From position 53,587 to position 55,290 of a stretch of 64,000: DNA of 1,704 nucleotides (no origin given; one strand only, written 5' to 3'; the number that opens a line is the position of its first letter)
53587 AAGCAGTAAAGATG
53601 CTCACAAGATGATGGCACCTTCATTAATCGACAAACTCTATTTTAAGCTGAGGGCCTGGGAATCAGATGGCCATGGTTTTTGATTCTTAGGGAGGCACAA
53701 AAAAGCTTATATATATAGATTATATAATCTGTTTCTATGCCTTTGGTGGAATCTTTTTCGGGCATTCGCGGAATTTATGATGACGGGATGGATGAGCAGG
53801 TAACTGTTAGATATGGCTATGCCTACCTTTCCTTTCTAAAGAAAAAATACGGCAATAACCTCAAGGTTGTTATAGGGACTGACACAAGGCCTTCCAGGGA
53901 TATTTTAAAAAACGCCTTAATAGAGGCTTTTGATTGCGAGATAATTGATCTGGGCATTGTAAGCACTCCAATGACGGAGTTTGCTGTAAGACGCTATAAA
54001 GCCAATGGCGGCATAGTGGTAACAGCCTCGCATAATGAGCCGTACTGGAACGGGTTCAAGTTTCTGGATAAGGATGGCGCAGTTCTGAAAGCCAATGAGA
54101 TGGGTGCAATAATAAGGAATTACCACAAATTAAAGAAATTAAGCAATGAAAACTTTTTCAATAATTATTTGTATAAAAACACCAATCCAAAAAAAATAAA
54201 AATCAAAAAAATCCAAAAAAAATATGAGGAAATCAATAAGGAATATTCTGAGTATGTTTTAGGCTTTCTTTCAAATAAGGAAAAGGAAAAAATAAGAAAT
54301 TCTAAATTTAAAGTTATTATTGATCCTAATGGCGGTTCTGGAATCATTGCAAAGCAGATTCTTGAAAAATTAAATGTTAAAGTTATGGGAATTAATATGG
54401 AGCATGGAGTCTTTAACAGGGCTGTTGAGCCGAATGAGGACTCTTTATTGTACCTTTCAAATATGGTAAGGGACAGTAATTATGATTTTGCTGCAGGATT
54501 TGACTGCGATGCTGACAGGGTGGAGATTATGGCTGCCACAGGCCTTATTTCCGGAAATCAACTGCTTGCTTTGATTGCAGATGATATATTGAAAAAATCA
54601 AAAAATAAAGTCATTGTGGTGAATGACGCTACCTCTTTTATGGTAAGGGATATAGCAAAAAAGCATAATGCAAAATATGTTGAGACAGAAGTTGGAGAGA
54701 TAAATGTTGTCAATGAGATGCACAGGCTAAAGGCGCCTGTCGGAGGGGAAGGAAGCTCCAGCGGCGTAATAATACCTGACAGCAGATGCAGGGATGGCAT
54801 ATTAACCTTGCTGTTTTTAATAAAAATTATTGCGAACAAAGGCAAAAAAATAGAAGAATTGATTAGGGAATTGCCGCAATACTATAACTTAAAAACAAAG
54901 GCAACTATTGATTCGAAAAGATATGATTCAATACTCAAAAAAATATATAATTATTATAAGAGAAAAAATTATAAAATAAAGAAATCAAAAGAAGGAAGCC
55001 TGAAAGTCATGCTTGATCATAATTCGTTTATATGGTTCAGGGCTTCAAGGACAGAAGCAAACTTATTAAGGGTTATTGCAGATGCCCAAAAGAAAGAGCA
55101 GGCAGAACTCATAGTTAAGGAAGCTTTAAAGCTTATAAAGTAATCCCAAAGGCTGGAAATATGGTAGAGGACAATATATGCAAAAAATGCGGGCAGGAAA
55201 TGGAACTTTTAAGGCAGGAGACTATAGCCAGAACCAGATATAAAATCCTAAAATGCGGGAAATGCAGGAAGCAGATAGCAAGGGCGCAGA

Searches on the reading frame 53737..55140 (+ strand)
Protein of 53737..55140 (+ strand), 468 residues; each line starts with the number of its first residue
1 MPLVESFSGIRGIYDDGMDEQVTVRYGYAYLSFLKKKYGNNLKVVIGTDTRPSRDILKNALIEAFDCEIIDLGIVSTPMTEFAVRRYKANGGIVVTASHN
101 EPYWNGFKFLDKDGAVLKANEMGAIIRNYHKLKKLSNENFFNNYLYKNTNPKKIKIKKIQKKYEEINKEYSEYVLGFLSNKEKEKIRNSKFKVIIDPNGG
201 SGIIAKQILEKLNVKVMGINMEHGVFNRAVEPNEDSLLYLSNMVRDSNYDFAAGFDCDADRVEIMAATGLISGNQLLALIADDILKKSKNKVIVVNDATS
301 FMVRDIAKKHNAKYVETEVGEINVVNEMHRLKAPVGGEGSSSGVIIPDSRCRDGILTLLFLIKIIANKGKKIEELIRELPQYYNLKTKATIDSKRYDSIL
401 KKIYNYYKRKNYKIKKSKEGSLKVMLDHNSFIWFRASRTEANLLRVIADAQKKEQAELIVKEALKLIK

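Call 73: search_protein_families(library=pfam, proteins=[window:53737-55140:+], max_evalue=0.00001)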
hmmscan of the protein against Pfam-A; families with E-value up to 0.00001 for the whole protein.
window:53737-55140:+ (468 aa): 3 families
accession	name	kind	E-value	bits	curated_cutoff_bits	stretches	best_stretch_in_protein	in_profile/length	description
PF02878.22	PGM_PMM_I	-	6.4e-30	104.1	22.5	1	8-133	7-135/138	Phosphoglucomutase/phosphomannomutase, alpha/beta/alpha domain I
PF02880.22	PGM_PMM_III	-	3.3e-25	88.9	20.7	1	273-382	2-114/115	Phosphoglucomutase/phosphomannomutase, alpha/beta/alpha domain III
PF02879.22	PGM_PMM_II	-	5.2e-14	53.1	29.3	1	171-267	4-101/103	Phosphoglucomutase/phosphomannomutase, alpha/beta/alpha domain II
